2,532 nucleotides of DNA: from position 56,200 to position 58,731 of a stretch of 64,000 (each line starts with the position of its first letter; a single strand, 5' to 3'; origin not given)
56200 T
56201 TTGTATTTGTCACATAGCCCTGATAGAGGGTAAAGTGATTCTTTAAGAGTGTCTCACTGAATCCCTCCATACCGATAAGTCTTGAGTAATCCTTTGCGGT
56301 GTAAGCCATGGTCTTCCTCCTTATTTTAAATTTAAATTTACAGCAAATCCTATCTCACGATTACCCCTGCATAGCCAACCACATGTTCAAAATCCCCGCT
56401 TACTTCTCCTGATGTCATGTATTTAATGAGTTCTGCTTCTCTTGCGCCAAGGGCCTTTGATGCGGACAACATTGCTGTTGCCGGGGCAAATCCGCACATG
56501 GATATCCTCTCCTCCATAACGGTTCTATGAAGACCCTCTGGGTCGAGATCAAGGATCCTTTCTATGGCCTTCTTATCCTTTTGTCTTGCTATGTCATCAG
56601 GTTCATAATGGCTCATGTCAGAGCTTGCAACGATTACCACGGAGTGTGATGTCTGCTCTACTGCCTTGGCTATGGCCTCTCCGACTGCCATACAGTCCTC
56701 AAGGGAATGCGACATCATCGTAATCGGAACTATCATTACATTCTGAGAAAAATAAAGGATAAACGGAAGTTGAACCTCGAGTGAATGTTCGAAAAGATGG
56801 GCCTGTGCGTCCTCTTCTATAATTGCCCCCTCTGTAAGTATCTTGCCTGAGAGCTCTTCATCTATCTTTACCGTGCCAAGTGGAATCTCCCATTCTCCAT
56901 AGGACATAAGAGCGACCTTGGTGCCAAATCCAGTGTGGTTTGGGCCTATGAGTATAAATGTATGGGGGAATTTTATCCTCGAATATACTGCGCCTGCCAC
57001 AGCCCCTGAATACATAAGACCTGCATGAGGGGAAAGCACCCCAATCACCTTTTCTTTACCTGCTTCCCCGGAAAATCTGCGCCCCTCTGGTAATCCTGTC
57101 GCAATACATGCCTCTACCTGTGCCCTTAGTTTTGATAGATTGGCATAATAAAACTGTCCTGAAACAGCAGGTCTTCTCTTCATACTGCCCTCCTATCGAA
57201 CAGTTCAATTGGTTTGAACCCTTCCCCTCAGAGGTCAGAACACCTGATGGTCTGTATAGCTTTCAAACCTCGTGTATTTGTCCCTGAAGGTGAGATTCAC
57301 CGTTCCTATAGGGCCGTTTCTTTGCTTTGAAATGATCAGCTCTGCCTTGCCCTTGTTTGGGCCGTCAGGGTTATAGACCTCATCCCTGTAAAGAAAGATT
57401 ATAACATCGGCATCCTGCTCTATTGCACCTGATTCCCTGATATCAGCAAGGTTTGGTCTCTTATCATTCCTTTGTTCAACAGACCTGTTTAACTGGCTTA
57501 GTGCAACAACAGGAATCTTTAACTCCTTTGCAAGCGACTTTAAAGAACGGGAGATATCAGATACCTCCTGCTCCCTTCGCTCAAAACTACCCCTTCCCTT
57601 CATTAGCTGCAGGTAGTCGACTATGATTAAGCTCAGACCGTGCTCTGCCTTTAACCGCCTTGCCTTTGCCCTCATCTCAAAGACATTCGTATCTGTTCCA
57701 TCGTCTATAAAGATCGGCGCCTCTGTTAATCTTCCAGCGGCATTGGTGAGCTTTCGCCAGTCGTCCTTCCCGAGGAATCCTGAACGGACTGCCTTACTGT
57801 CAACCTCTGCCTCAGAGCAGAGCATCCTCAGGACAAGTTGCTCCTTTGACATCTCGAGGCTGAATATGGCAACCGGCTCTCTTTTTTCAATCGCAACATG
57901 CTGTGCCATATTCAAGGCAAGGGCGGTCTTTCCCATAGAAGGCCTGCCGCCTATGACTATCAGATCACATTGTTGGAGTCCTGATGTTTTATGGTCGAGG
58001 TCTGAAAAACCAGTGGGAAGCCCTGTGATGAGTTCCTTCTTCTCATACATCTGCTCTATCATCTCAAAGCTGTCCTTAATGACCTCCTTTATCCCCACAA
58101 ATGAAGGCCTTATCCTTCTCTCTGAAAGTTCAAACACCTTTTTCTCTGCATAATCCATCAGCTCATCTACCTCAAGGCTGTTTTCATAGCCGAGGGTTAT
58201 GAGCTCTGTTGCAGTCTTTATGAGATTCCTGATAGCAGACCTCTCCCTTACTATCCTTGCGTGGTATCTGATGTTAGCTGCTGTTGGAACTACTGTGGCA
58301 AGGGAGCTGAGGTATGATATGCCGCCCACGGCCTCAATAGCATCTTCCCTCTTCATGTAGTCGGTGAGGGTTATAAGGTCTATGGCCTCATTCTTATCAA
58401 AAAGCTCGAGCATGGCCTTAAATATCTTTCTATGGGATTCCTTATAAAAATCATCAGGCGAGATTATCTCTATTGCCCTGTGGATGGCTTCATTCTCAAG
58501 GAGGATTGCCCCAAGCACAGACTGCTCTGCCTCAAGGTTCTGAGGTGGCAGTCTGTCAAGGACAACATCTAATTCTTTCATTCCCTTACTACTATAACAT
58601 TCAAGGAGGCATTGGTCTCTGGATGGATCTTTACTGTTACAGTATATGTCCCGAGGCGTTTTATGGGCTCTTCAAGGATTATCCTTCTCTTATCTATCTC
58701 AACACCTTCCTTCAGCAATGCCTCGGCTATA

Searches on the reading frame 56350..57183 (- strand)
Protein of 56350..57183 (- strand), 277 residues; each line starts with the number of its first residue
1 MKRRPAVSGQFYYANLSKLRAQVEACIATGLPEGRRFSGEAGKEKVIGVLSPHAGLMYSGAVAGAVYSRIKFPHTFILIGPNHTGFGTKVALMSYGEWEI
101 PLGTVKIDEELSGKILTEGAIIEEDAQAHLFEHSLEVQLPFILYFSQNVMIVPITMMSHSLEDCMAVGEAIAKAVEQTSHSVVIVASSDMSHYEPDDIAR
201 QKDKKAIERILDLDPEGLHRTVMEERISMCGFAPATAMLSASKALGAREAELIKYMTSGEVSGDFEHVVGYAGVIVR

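Call 62: search_protein_families(library=pfam, proteins=[window:56350-57183:-], max_evalue=0.00001)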
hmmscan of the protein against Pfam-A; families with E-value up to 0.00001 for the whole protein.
window:56350-57183:- (277 aa): 2 families
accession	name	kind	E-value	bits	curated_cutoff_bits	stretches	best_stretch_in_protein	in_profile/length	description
PF01875.22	Memo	-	2.3e-75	253.7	27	1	5-274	2-268/269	Memo-like protein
PF02900.23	LigB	-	1.1e-08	34.9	26.3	1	131-211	117-199/269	Catalytic LigB subunit of aromatic ring-opening dioxygenase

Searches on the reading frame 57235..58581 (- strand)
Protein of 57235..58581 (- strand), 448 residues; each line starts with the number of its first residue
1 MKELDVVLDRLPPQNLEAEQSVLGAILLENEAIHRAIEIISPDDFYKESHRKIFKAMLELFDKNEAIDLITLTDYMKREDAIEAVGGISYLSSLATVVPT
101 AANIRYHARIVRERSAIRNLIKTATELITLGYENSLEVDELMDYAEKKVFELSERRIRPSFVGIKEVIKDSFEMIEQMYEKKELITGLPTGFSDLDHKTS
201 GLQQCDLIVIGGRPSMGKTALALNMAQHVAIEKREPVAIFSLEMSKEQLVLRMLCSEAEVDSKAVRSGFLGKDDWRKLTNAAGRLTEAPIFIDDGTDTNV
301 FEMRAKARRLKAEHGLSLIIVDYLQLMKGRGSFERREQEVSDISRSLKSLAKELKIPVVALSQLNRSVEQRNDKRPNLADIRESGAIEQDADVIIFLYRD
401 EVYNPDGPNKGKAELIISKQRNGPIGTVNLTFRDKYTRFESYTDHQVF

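Call 100: search_protein_families(library=pfam, proteins=[window:57235-58581:-], max_evalue=0.000001)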
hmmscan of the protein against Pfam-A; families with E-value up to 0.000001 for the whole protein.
window:57235-58581:- (448 aa): 3 families
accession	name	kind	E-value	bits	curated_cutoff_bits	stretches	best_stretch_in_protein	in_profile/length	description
PF03796.21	DnaB_C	-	1.7e-113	378.6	27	1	187-440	1-254/255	DnaB-like helicase C terminal domain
PF00772.26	DnaB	-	1.2e-38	131.7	23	1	12-113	2-103/103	DnaB-like helicase N terminal domain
PF13481.12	AAA_25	-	2.9e-12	47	27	1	206-364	34-190/195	AAA domain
